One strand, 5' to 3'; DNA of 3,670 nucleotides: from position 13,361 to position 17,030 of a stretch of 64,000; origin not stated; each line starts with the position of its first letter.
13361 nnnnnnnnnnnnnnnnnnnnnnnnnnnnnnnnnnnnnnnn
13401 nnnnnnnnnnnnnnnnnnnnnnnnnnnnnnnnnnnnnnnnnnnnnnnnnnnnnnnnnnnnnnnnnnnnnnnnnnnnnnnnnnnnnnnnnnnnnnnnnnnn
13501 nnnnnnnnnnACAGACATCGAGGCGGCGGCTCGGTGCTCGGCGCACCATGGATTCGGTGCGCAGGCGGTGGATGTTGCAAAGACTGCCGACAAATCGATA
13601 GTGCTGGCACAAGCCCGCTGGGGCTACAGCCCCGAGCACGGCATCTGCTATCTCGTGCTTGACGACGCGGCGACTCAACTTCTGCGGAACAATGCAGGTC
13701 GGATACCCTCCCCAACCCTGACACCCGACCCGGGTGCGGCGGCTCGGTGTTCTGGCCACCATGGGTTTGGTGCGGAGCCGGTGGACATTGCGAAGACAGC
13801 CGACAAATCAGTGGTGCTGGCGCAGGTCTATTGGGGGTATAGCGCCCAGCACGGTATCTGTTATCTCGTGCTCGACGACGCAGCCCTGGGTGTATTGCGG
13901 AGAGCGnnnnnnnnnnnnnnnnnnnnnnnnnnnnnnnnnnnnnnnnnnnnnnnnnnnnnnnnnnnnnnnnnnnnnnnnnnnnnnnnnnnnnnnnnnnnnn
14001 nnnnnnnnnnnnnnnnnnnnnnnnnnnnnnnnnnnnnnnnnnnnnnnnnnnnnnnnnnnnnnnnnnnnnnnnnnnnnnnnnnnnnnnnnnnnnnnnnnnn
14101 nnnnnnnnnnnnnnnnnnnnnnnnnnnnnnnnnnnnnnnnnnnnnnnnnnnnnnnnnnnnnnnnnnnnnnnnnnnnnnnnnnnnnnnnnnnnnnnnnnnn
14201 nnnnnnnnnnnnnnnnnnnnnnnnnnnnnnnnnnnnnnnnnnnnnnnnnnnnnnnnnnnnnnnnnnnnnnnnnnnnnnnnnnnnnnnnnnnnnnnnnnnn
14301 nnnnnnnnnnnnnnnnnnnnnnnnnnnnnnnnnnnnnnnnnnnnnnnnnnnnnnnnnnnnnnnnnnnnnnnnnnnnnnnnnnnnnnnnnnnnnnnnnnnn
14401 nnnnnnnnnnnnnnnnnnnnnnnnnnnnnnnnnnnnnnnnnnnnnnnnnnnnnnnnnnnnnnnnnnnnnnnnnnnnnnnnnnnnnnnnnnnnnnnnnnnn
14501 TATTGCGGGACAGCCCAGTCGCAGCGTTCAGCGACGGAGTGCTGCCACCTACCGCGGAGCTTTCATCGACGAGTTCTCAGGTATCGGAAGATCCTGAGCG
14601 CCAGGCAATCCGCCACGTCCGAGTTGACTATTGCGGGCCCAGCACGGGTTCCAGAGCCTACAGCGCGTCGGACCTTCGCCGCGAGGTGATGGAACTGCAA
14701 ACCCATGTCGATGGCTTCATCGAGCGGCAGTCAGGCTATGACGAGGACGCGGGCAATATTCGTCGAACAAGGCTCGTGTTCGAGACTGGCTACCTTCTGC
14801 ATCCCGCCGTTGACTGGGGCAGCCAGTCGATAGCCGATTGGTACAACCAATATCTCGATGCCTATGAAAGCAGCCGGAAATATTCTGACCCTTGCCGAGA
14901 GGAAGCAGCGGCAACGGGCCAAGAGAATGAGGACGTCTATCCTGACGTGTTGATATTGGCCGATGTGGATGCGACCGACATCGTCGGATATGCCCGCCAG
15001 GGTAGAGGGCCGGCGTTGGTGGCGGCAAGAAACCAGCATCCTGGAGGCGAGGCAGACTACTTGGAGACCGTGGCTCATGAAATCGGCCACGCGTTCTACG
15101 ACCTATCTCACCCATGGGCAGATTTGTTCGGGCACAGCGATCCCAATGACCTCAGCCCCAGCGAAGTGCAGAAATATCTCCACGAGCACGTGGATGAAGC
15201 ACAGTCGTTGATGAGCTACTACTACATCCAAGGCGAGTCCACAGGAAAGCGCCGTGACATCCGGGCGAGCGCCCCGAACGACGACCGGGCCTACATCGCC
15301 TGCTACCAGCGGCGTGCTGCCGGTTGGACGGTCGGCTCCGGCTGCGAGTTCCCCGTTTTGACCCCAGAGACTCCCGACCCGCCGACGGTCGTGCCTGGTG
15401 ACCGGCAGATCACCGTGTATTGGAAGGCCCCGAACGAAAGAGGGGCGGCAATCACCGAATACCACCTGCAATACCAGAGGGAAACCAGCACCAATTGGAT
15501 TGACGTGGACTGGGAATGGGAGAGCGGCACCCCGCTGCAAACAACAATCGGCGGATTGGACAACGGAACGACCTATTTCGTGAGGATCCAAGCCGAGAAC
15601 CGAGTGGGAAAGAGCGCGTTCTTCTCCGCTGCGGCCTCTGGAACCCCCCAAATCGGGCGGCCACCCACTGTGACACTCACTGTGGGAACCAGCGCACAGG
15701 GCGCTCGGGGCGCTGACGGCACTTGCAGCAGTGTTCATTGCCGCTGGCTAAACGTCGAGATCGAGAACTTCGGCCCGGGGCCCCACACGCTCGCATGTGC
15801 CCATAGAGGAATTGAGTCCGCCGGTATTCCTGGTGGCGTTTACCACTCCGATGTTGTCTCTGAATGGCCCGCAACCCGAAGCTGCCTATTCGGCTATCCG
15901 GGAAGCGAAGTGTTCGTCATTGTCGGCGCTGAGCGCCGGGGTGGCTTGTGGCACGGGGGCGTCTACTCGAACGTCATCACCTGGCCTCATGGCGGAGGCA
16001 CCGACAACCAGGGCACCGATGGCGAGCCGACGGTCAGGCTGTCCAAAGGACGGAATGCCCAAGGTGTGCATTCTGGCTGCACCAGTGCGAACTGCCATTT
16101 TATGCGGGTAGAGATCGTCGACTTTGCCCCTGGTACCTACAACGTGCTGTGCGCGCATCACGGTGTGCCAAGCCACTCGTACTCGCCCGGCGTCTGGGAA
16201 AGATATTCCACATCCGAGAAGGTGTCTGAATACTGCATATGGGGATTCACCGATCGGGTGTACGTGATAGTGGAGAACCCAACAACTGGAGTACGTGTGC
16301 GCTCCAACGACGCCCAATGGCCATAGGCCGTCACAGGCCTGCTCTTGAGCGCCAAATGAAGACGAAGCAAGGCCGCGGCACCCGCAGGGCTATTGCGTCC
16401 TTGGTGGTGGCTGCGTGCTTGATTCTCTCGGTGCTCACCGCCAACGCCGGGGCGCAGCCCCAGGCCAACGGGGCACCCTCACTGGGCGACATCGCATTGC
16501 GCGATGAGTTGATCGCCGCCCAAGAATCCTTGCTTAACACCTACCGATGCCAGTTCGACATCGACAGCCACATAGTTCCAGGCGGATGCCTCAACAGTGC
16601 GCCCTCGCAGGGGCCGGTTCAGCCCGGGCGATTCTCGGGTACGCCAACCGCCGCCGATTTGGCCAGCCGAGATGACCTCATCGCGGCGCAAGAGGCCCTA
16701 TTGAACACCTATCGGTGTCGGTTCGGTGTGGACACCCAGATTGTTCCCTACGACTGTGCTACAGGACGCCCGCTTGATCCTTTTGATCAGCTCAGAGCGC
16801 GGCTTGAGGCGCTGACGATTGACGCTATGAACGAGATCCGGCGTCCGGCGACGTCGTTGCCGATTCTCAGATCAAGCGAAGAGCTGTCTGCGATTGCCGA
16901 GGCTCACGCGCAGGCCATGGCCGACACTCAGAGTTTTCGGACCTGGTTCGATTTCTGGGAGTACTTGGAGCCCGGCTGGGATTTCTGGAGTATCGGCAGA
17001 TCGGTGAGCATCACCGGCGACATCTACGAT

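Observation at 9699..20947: Five consecutive co-directional genes that all encode signal-peptide proteins: a secretome island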

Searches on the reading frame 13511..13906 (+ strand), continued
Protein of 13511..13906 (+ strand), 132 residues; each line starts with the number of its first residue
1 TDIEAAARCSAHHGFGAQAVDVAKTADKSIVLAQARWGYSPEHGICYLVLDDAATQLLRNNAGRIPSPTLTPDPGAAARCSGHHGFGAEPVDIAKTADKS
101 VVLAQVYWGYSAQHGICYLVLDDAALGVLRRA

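Call 88: search_protein_families(library=pfam, proteins=[L026:13687-15420:+, L043:4378-5514:-, L053:8739-10052:-, L016:5918-7399:+, L018:7777-9099:-, L032:3551-5149:+, L051:1167-2249:+], max_evalue=0.0001)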
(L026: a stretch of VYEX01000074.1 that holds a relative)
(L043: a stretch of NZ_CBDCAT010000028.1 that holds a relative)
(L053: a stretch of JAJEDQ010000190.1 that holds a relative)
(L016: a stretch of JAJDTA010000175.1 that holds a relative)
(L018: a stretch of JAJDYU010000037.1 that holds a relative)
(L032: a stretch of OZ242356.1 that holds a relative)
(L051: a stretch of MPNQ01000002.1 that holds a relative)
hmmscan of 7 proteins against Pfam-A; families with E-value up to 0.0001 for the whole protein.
L026:13687-15420:+ (578 aa): 2 families
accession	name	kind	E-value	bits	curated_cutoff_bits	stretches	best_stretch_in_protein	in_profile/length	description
PF00501.34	AMP-binding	-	9.5e-60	202.8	29.9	1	73-425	6-374/384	AMP-binding enzyme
PF13193.12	AMP-binding_C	-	4.9e-18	66.2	24.5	1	487-558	1-71/76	AMP-binding enzyme C-terminal domain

L043:4378-5514:- (379 aa): 3 families
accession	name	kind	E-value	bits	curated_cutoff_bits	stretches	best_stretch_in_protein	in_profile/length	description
PF13561.12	adh_short_C2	-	6.4e-50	170.4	27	1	142-370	1-235/236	Enoyl-(Acyl carrier protein) reductase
PF00106.31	adh_short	-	1.2e-40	139.6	26.6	1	139-323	4-193/195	short chain dehydrogenase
PF08659.16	KR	-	2.7e-09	37.6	22.6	1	139-292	4-162/180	KR domain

L053:8739-10052:- (438 aa): 3 families
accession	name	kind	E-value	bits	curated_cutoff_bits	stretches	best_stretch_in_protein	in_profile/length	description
PF00107.32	ADH_zinc_N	-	6.8e-25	87.9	31.8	1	270-398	1-128/129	Zinc-binding dehydrogenase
PF08240.17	ADH_N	-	2.5e-22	79.5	23.5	1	118-228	3-104/104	Alcohol dehydrogenase GroES-like domain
PF13602.12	ADH_zinc_N_2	-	3.1e-11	44.8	27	1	302-433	1-134/134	Zinc-binding dehydrogenase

L016:5918-7399:+ (494 aa): 2 families
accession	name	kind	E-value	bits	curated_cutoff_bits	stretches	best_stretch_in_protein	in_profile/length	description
PF02720.22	DUF222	-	2.7e-21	76.6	24.4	1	71-391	7-306/306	Domain of unknown function (DUF222)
PF01844.29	HNH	-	5.7e-11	42.8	21.4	1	394-437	1-47/47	HNH endonuclease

L018:7777-9099:- (441 aa): 2 families
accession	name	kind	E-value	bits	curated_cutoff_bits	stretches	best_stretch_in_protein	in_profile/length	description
PF00108.29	Thiolase_N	-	1.1e-49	169.6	26.4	1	52-310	1-259/260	Thiolase, N-terminal domain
PF02803.24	Thiolase_C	-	1.3e-36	125.4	27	1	319-440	2-123/123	Thiolase, C-terminal domain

L032:3551-5149:+ (533 aa): 3 families
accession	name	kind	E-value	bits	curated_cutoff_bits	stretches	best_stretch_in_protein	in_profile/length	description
PF00107.32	ADH_zinc_N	-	1.9e-27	96.2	31.8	1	359-480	1-120/129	Zinc-binding dehydrogenase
PF13602.12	ADH_zinc_N_2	-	3.9e-19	70.3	27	1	392-531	2-134/134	Zinc-binding dehydrogenase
PF08240.17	ADH_N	-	3.6e-12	46.9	23.5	1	235-313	1-99/104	Alcohol dehydrogenase GroES-like domain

L051:1167-2249:+ (361 aa): 3 families
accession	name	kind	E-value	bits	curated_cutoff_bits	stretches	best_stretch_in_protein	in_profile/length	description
PF12146.15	Hydrolase_4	-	1.1e-09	38.4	27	1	177-288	2-113/239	Serine aminopeptidase, S33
PF20408.4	Abhydrolase_11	-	3.2e-06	27.5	27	1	179-343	2-169/193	Alpha/beta hydrolase domain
PF12697.13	Abhydrolase_6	-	1.9e-05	25.9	26.3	1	191-313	5-120/217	Alpha/beta hydrolase family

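Call 91: fold_search(model_id=the predicted structure, library=pdb)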
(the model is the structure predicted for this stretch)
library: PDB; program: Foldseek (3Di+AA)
matches with E <= 10: 233; with E <= 0.001: 0
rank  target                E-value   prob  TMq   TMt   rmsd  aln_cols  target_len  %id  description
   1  1jcf                  5.6e-01  0.06  0.18  0.09  16.9       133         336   10  MREB FROM THERMOTOGA MARITIMA, TRIGONAL (released 2001-09-19)
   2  4czl                  5.9e-01  0.05  0.17  0.09  16.7       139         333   16  C. crescentus MreB, monomeric, ADP (released 2014-06-25)
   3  1wwq_MODEL_1_A        1.2e+00  0.04  0.17  0.20  13.6       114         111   12  Solution Structure of Mouse ER (released 2006-01-03)
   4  6gmh_I                1.2e+00  0.02  0.13  0.15  21.0       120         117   12  Structure of activated transcription complex Pol II-DSIF-PAF-SPT6 (released 2018-08-22)
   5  4czm_A                1.7e+00  0.04  0.17  0.08  15.9       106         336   13  C. crescentus MreB, monomeric, AMPPNP (released 2014-08-13)
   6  4ott_B                1.7e+00  0.02  0.15  0.12  15.9       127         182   13  Crystal structure of the gamma-glutamyltranspeptidase from Bacillus licheniformis. (released 2014-07-23)
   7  8uep_1C               1.8e+00  0.06  0.18  0.13  11.6        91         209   11  In-situ complex I, Active-Q10 (State-alpha) (released 2024-06-19)
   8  9a51_A                2.0e+00  0.04  0.20  0.11  16.5       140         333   11  Integrative model of MBL-YTXH by crosslinking MS and deep learning (released 2024-09-18)
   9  3mcr                  2.1e+00  0.06  0.20  0.17  10.0        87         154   15  Crystal structure of NADH dehydrogenase subunit C (Tfu_2693) from THERMOBIFIDA FUSCA YX-ER1 at 2.65 A resolution (released 2010-05-12)
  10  2qre_E                2.3e+00  0.02  0.17  0.09  17.7       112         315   11  Crystal structure of the adenylate sensor from AMP-activated protein kinase in complex with 5-aminoimidazole-4-carboxa (released 2007-10-23)
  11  4cze                  2.3e+00  0.02  0.17  0.09  16.3       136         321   16  C. crescentus MreB, double filament, empty (released 2014-06-11)
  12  7naq_B                2.3e+00  0.01  0.16  0.10  15.3       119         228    9  Human PA200-20S proteasome complex (released 2022-11-02)
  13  3a75_B                2.4e+00  0.02  0.14  0.11  15.9       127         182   12  Crystal structure of glutamate complex of halotolerant &gamma;-glutamyltranspeptidase from Bacillus subtilis (released 2010-03-09)
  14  3a75_D                2.4e+00  0.02  0.15  0.12  15.9       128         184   11  Crystal structure of glutamate complex of halotolerant &gamma;-glutamyltranspeptidase from Bacillus subtilis (released 2010-03-09)
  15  2nvw_B                2.6e+00  0.03  0.15  0.06   6.4        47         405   11  Crystal sctucture of transcriptional regulator Gal80p from kluyveromymes lactis (released 2006-11-21)
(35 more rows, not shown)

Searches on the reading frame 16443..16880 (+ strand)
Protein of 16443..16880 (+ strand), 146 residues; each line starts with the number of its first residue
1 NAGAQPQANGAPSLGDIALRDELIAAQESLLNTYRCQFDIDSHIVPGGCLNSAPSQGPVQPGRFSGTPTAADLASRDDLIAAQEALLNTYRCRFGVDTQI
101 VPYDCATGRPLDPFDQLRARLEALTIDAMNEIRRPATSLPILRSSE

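Call 50: search_protein_families(library=pfam, proteins=[window:16443-16880:+], max_evalue=1)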
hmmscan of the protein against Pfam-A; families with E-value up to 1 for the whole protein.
window:16443-16880:+ (146 aa): 2 families
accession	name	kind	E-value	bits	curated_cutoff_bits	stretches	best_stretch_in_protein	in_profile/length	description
PF24939.1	DUF7756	-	0.06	13.7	27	0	27-46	78-97/123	Domain of unknown function (DUF7756)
PF23360.2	BBS7_GAE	-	0.077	13.6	28.1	0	26-40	60-74/109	BBS7 GAE domain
